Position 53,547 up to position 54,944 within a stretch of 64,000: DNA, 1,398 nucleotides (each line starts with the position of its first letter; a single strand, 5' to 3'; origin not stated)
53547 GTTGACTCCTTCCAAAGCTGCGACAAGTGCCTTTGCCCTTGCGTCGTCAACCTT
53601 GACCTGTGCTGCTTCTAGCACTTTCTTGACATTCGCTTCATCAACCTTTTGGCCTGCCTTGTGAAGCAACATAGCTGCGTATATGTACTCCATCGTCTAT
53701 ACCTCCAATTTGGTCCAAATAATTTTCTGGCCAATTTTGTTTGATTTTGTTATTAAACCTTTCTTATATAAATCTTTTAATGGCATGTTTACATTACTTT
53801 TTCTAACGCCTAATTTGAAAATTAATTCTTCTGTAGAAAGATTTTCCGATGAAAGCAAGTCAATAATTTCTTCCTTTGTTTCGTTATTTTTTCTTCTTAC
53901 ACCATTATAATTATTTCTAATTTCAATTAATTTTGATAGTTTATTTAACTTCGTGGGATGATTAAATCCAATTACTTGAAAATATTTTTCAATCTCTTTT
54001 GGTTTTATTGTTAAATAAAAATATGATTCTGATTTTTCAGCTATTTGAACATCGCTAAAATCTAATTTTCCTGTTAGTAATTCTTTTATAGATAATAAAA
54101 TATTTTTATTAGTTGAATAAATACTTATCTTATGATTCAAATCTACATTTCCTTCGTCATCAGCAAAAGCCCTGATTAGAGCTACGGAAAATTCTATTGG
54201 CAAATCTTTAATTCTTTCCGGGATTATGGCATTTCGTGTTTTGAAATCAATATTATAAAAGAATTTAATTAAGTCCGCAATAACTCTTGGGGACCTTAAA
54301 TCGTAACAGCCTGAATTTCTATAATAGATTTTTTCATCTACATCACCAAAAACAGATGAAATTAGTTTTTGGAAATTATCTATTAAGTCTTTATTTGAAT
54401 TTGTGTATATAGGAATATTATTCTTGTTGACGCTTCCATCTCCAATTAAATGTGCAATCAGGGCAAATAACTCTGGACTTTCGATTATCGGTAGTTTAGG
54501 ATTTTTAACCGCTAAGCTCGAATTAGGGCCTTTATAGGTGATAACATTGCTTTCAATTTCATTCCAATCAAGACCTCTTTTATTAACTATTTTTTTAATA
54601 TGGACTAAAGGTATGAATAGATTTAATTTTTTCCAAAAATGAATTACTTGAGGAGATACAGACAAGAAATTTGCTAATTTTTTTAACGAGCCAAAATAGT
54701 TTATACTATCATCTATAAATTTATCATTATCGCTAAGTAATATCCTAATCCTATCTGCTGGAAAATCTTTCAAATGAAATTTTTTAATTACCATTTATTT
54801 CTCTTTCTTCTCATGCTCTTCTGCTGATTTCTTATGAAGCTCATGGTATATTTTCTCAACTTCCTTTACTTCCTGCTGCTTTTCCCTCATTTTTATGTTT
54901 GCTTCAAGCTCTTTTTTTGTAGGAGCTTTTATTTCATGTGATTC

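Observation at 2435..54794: Three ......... elements in 64 kb point to active intein/HEG traffic in this lineage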

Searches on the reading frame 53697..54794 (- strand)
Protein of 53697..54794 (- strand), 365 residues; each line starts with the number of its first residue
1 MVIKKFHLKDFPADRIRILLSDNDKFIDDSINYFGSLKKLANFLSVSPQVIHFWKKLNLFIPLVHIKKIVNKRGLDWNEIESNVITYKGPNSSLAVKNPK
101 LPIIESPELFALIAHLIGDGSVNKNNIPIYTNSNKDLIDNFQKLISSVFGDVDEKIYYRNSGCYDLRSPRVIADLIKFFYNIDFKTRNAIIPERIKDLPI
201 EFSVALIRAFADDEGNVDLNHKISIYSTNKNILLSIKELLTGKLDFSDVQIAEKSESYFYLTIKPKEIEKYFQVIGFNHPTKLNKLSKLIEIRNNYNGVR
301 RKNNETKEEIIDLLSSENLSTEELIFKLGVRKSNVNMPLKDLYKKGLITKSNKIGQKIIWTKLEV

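Call 11: search_protein_families(library=pfam, proteins=[window:53697-54794:-], max_evalue=0.01)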
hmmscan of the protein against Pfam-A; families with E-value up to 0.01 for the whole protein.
window:53697-54794:- (365 aa): 9 families
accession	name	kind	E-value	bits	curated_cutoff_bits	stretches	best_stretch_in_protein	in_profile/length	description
PF14528.11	LAGLIDADG_3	-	8.8e-08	32.7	22.5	0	202-276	2-82/82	LAGLIDADG-like domain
PF01022.26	HTH_5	-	6.6e-06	26.3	22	1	305-350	2-47/47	Bacterial regulatory protein, arsR family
PF12802.13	MarR_2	-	0.00014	22.3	27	1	317-350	18-52/61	MarR family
PF21476.4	PF0610-like_N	-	0.00023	21.7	33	1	306-335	2-31/50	PF0610-like, N-terminal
PF01047.28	MarR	-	0.00039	20.7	24.6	1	315-351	14-50/59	MarR family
PF01978.25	TrmB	-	0.0022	18.3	25.6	1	312-352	16-56/68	Sugar-specific transcriptional regulator TrmB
PF15943.11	YdaS_toxin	-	0.0027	17.9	30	1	27-63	1-37/65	Bacterial toxin YdaS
PF14549.12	P22_Cro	-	0.0038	17.4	30.2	1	30-56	5-31/60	DNA-binding transcriptional regulator Cro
PF00439.30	Bromodomain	-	0.0088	16.4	21.7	0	253-298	11-53/84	Bromodomain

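Call 14: search_solved_structures(query=window:53697-54794:-, show_alignments=3, max_evalue=1)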
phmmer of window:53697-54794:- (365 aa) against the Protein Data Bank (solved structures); distinct sequences matched with E-value up to 1: 3.
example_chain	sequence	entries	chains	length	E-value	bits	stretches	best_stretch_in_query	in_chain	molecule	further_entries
7qss_A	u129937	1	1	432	0.0035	20.1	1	99-320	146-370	V-type ATP synthase alpha chain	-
3tgn_A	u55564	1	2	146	0.016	17.9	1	305-352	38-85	Adc operon repressor AdcR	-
7qsu_A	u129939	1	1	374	0.43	13.2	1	99-215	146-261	V-ATPase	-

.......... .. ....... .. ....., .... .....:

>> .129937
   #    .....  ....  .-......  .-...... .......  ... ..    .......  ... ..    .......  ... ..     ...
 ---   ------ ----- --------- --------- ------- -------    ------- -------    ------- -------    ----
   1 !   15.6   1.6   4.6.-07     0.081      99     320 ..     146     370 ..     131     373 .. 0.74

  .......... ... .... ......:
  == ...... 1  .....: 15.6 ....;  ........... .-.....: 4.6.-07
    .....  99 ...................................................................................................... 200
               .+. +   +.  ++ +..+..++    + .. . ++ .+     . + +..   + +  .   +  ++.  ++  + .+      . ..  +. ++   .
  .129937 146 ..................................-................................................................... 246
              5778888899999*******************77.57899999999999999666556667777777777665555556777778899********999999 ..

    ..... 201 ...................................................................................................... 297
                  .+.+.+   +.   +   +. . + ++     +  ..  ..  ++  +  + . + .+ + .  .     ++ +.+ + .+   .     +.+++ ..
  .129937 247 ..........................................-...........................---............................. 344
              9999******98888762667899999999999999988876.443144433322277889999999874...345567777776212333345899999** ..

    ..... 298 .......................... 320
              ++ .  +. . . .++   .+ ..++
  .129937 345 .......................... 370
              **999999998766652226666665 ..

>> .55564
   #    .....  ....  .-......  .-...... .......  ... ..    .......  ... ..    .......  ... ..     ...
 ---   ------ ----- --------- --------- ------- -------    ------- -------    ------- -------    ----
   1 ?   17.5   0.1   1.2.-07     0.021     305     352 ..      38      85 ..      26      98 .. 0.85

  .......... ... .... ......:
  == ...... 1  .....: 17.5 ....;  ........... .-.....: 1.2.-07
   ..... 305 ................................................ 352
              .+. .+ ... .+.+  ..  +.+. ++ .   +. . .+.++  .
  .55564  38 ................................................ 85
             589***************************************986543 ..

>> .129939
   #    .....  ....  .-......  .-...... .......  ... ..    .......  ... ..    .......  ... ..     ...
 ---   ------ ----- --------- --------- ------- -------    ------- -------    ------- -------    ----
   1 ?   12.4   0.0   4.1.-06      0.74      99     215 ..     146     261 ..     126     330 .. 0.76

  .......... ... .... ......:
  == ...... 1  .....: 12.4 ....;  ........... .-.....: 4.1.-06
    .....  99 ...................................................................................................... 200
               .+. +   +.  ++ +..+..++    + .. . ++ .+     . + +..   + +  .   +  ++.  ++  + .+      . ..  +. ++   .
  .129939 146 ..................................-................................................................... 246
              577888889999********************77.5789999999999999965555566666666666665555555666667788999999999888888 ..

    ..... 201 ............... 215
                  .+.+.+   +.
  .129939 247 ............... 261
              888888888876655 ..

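Call 17: find_homologous_proteins(query=window:53700-54794:-, max_evalue=0.001)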
Query window:53700-54794:- (365 aa): 34 proteins with E <= 0.001 among 5220 candidates.
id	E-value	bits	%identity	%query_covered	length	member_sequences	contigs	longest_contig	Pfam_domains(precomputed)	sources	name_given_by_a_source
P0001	3.5e-233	791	100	100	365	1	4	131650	PF01022.27,PF14528.12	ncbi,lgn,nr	ncbi:ArsR family transcriptional regulator [Candidatus Woesearchaeota archaeon]|nr:ArsR family trans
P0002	2.0e-195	667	84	100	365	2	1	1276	PF14528.12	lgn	-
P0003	1.5e-188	645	81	100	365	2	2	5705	PF01022.27,PF14528.12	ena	-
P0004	1.3e-185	635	82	98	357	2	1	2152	PF14528.12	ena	-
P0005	2.6e-184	631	78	100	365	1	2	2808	PF14528.12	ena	-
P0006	1.2e-182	625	78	100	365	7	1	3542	PF01022.27,PF14528.12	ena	-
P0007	1.1e-156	540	68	100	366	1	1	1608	PF14528.12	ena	-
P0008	5.7e-148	511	65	100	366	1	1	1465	PF14528.12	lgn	-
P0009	1.5e-144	500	66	99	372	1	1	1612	PF01022.27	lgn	-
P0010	4.2e-141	489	64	100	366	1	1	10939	-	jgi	-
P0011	4.1e-134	466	59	100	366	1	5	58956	PF01022.27,PF14528.12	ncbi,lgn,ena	-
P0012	2.8e-120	420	56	100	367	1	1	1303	-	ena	-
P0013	1.7e-117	411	56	99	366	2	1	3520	PF14528.12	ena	-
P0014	4.8e-110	386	56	95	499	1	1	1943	PF01047.29,PF15943.12,PF01022.27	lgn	-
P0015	6.1e-102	360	49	97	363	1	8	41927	PF14528.12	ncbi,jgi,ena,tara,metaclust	tara:strand:- start:2058 stop:3149 length:1092 start_codon:yes stop_codon:yes gene_type:complete|met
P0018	4.1e-99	350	47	99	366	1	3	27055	PF01022.27,PF14528.12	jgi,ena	-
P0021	2.1e-96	342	48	99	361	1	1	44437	PF14549.13,PF01022.27,PF14528.12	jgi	-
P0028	7.3e-93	330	49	96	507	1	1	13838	PF01022.27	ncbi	-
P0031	2.0e-64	236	40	94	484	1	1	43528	PF15943.12,PF14528.12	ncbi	-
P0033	1.9e-12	65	26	70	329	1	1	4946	PF14528.12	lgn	-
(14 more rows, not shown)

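Call 18: find_encoding_contigs(protein=P0011, flank=4000, max_places=2)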
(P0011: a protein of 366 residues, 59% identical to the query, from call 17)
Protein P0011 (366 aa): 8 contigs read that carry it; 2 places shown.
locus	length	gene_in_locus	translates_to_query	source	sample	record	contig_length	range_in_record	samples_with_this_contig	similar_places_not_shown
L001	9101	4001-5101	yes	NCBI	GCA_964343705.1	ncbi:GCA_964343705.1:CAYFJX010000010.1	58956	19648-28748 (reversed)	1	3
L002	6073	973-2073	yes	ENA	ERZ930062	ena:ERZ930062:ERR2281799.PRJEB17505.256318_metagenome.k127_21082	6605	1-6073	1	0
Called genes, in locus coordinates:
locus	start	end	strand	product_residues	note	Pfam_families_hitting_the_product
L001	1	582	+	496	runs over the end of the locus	PF00587:tRNA-synt_2b, PF03129:HGTP_anticodon, PF09180:ProRS-C_1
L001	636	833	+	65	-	-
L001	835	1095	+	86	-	PF05016:ParE_toxin (weak)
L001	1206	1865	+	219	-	-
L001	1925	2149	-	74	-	-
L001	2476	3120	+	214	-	PF00687:Ribosomal_L1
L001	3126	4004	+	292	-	PF00466:Ribosomal_L10, PF17777:RL10P_insert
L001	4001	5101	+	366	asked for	PF14528:LAGLIDADG_3 (faint), PF01022:HTH_5 (weak)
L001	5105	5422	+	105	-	-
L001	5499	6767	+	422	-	-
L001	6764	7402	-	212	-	-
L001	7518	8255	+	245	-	PF01978:TrmB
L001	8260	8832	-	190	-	-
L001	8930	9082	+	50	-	-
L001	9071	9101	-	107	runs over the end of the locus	-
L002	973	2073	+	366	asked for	PF14528:LAGLIDADG_3 (faint), PF01022:HTH_5 (weak)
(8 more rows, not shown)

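Call 19: find_encoding_contigs(protein=P0015, flank=4000, max_places=2)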
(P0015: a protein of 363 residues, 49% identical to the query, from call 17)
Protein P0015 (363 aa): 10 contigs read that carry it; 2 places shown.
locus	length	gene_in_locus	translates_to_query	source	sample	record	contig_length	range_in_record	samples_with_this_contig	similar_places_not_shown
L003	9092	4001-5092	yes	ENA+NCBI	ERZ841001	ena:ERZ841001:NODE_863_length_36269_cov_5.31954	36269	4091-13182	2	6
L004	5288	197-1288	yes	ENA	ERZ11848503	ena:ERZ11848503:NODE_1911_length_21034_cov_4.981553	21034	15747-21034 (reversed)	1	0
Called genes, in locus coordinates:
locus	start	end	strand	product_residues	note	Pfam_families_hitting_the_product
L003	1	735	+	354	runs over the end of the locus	-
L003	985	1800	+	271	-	PF12146:Hydrolase_4, PF00561:Abhydrolase_1 (weak), PF05728:UPF0227 (faint), PF12697:Abhydrolase_6, PF00326:Peptidase_S9 (faint)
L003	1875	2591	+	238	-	PF00687:Ribosomal_L1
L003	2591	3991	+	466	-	PF00466:Ribosomal_L10, PF17777:RL10P_insert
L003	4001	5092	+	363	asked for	PF14528:LAGLIDADG_3 (faint)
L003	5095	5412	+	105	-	-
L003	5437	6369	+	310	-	-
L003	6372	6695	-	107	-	PF01599:Ribosomal_S27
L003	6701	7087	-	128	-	PF01282:Ribosomal_S24e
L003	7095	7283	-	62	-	PF06093:Spt4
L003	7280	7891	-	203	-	PF03876:SHS2_Rpb7-N, PF00575:S1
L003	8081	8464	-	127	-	PF18477:PIN_9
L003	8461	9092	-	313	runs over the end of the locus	PF00293:NUDIX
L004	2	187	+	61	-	?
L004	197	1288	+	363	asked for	PF14528:LAGLIDADG_3 (faint)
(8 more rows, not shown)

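Call 20: find_encoding_contigs(protein=P0031, flank=4000, max_places=2)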
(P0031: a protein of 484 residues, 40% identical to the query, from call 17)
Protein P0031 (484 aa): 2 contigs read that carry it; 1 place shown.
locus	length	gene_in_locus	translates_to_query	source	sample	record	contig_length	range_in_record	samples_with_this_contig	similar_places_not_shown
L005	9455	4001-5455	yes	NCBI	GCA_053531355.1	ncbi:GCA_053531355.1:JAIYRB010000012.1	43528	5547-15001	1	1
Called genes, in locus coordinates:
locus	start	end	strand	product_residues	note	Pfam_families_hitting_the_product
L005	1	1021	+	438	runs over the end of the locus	PF13229:Beta_helix (faint)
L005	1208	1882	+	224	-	PF00687:Ribosomal_L1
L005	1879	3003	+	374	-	PF00466:Ribosomal_L10, PF17777:RL10P_insert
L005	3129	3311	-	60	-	-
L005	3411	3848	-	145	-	-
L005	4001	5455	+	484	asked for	PF15943:YdaS_toxin (faint), PF14528:LAGLIDADG_3 (faint)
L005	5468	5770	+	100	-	PF00428:Ribosomal_60s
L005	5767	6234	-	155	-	PF00856:SET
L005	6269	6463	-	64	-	-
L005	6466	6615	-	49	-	-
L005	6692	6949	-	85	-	-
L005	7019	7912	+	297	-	PF23435:DUF7121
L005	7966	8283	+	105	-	-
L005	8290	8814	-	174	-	-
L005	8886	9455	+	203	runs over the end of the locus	PF09335:VTT_dom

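Call 52: predict_structure(alignment_id=A1)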
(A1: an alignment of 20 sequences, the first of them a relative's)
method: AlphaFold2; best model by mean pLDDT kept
length: 365 residues; sequences in the alignment: 20
mean_pLDDT: 91.5   pTM: 0.88
mean pLDDT of the five models: 91.5, 90.5, 90.3, 88.9, 88.1
residues with pLDDT >= 90: 271; 70-90: 80; 50-70: 11; < 50: 3
segments of 3 or more residues with pLDDT < 50: none
pLDDT, mean of each block of 10 residues (from residue 1): 93 96 96 98 98 95 98 97 95 90 98 92 86 92 96 87 90 94 85 95 98 94 94 97 97 89 96 97 95 73 80 90 89 88 90 68 74
secondary structure, 60 per line:
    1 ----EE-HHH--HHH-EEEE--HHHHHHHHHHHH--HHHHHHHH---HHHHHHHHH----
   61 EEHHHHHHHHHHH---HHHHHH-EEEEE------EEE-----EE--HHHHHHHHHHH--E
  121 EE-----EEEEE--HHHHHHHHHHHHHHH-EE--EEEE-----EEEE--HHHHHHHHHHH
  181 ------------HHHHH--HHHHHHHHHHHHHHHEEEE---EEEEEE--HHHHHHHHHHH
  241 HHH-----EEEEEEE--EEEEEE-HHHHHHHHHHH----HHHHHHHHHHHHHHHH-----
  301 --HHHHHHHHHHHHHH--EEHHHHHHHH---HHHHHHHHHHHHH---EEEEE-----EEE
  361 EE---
elements in order: E17-20 H23-34 H37-44 H48-56 H63-73 H77-82 E84-88 E95-97 H107-117 E120-122 E128-132 H135-149 E155-158 E164-167 H170-180 H193-197 H200-214 E215-218 E222-227 H230-243 E249-255 E258-263 H265-275 H280-295 H303-316 H321-328 H332-344 E348-352 E358-362

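Call 55: fold_search(model_id=the predicted structure, library=pdb)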
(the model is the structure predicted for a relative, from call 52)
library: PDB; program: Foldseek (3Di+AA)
matches with E <= 10: 1636; with E <= 0.001: 64
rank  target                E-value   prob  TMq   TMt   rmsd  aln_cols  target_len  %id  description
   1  7qss                  9.5e-09  1.00  0.40  0.34  12.7       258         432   18  Crystal structure of homing endonuclease-associated TliVMA intein (C1A) (released 2022-03-30)
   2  2cw7                  2.1e-08  1.00  0.48  0.34  15.8       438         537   12  Crystal structure of intein homing endonuclease II (released 2006-04-18)
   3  7qsu                  3.0e-08  1.00  0.43  0.43   4.8       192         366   20  Crystal structure of homing endonuclease-associated TliVMA intein (C1A, d333-339) (released 2022-03-30)
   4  5o6i_A                2.9e-07  1.00  0.37  0.66   4.2       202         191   19  Structures and dynamics of mesophilic variants from the homing endonuclease I-DmoI (released 2017-12-06)
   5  2vs7_G                3.7e-07  1.00  0.35  0.67   3.9       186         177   19  The crystal structure of I-DmoI in complex with DNA and Ca (released 2008-11-11)
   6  4d6o_G                4.1e-07  1.00  0.35  0.67   3.9       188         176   20  THE CRYSTAL STRUCTURE OF I-DMOI IN COMPLEX WITH ITS TARGET DNA AT 1H INCUBATION IN 5MM MG (STATE 2) (released 2014-12-17)
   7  2vs8_K                4.4e-07  1.00  0.35  0.67   3.9       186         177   19  The crystal structure of I-DmoI in complex with DNA and Mn (released 2008-11-11)
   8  2vs8_A                5.1e-07  1.00  0.35  0.65   3.9       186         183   19  The crystal structure of I-DmoI in complex with DNA and Mn (released 2008-11-11)
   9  5a0w_D                5.4e-07  1.00  0.37  0.65   4.4       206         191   18  THE CRYSTAL STRUCTURE OF I-DMOI E117A IN COMPLEX WITH ITS TARGET DNA AND IN THE PRESENCE OF 2MM MN (released 2016-05-11)
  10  4un7_A                6.3e-07  1.00  0.35  0.64   4.0       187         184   19  THE CRYSTAL STRUCTURE OF I-DMOI IN COMPLEX WITH ITS TARGET DNA BEFORE INCUBATION IN 5MM MN (STATE 1) (released 2014-12-03)
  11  5ak9_A                6.6e-07  1.00  0.35  0.64   4.0       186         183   20  THE CRYSTAL STRUCTURE OF I-DMOI Q42AK120M IN COMPLEX WITH ITS TARGET DNA IN THE PRESENCE OF 2MM MN (released 2015-06-17)
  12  4un7_G                7.0e-07  1.00  0.35  0.67   3.9       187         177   19  THE CRYSTAL STRUCTURE OF I-DMOI IN COMPLEX WITH ITS TARGET DNA BEFORE INCUBATION IN 5MM MN (STATE 1) (released 2014-12-03)
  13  5akf_E                7.8e-07  1.00  0.35  0.67   4.0       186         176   19  THE CRYSTAL STRUCTURE OF I-DMOI Q42AK120M IN COMPLEX WITH ITS TARGET DNA NICKED IN THE CODING STRAND A AND IN THE PRES (released 2015-06-17)
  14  2dch                  9.1e-07  1.00  0.41  0.71   3.8       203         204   15  Crystal structure of archaeal intron-encoded homing endonuclease I-Tsp061I (released 2006-07-06)
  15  4una_G                9.1e-07  1.00  0.35  0.67   3.9       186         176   19  THE CRYSTAL STRUCTURE OF I-DMOI IN COMPLEX WITH ITS TARGET DNA AT 2 DAYS INCUBATION IN 5MM MN (STATE 4) (released 2014-12-17)
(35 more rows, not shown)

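Call 57: find_encoding_contigs(protein=P0021, flank=2500, max_places=1)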
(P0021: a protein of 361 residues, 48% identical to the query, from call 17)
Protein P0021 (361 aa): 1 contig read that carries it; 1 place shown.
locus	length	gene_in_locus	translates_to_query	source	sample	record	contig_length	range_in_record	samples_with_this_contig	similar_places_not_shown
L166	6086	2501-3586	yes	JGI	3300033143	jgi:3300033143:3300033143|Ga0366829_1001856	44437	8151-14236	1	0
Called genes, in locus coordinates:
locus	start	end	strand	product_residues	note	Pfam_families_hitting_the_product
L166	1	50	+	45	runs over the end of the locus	-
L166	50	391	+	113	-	-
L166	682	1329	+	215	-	PF00687:Ribosomal_L1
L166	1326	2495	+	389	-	-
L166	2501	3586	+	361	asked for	PF01022:HTH_5 (faint), PF14549:P22_Cro (weak), PF14528:LAGLIDADG_3 (faint)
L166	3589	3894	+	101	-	-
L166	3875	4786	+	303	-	-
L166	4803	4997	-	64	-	PF01599:Ribosomal_S27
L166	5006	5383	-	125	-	PF01282:Ribosomal_S24e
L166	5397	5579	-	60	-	PF06093:Spt4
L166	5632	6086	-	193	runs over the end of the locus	PF03876:SHS2_Rpb7-N, PF00575:S1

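Call 58: find_encoding_contigs(protein=P0028, flank=2500, max_places=1)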
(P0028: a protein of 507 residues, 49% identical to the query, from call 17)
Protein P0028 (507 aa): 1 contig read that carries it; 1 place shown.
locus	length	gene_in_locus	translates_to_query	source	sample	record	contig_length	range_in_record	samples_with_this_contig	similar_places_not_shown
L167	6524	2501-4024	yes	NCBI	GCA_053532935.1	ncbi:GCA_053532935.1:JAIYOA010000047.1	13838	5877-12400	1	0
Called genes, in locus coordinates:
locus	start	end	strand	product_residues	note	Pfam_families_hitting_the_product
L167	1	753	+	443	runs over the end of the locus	PF00474:SSF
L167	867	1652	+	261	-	PF00687:Ribosomal_L1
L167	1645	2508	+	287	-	PF00466:Ribosomal_L10, PF17777:RL10P_insert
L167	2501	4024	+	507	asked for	PF01022:HTH_5 (faint)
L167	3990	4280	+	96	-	PF00428:Ribosomal_60s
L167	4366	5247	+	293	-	PF23435:DUF7121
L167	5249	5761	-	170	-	-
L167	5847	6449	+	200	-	-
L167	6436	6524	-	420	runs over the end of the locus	PF19864:Radical_SAM_N2, PF04055:Radical_SAM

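Call 59: find_encoding_contigs(protein=P0033, flank=2500, max_places=1)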
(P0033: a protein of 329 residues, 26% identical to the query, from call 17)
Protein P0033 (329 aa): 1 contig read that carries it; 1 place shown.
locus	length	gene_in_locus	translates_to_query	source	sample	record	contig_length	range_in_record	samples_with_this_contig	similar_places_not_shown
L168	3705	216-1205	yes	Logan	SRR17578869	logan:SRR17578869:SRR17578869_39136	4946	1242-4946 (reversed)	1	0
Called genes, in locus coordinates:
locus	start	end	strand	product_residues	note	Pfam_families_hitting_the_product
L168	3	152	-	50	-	?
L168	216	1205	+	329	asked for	PF14528:LAGLIDADG_3 (weak)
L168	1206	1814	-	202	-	PF00633:HHH (faint), PF00730:HhH-GPD, PF14520:HHH_5 (faint)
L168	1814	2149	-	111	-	-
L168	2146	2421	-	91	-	-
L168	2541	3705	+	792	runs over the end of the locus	PF00133:tRNA-synt_1, PF01406:tRNA-synt_1e (faint), PF09334:tRNA-synt_1g, PF13603:tRNA-synt_1_2 (faint), PF09334:tRNA-synt_1g (weak), PF08264:Anticodon_1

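Call 60: find_encoding_contigs(protein=P0018, flank=2500, max_places=1)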
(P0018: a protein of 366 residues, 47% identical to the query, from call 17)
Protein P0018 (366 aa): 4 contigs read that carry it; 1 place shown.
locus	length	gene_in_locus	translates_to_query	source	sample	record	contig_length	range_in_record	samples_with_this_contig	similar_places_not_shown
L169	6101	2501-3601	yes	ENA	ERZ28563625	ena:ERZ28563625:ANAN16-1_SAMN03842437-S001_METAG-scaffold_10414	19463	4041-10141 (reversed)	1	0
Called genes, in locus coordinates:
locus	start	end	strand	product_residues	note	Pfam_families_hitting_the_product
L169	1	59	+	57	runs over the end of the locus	-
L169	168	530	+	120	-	-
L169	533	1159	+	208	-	PF00687:Ribosomal_L1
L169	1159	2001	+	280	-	PF00466:Ribosomal_L10, PF17777:RL10P_insert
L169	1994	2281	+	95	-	-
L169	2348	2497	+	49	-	-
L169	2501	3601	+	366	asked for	PF14528:LAGLIDADG_3 (faint), PF01022:HTH_5 (weak)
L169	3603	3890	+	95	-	PF00428:Ribosomal_60s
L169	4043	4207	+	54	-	-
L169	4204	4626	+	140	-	PF01844:HNH (faint)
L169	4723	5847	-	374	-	PF00188:CAP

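Call 69: find_encoding_contigs(protein=P0003, flank=3000, max_places=1)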
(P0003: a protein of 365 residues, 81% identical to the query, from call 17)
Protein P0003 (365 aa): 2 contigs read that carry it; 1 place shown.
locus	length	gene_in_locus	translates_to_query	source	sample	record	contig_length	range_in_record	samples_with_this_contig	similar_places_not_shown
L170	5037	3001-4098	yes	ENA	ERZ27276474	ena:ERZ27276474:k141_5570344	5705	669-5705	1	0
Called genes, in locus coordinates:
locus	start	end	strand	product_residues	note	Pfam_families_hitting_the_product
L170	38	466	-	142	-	-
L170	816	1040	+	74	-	PF07927:HicA_toxin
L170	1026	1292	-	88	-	-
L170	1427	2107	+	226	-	PF00687:Ribosomal_L1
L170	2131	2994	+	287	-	PF00466:Ribosomal_L10, PF17777:RL10P_insert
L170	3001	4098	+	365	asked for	PF14528:LAGLIDADG_3 (faint), PF01022:HTH_5 (weak)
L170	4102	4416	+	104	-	-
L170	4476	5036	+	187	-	?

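Call 70: find_encoding_contigs(protein=P0010, flank=3000, max_places=1)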
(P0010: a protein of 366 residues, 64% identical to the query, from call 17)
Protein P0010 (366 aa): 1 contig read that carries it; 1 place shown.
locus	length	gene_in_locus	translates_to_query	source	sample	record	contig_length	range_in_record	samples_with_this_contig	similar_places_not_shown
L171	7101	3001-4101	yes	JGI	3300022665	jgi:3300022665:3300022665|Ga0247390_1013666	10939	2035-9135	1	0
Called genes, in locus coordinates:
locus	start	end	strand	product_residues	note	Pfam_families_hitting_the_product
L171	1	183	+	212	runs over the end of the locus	-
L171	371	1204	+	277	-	PF00687:Ribosomal_L1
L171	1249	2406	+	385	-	PF00466:Ribosomal_L10, PF17777:RL10P_insert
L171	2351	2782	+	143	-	-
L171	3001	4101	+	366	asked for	-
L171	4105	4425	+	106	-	-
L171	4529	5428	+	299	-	-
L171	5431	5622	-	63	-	PF01599:Ribosomal_S27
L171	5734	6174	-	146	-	PF01282:Ribosomal_S24e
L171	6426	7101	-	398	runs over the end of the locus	PF02926:THUMP, PF01170:UPF0020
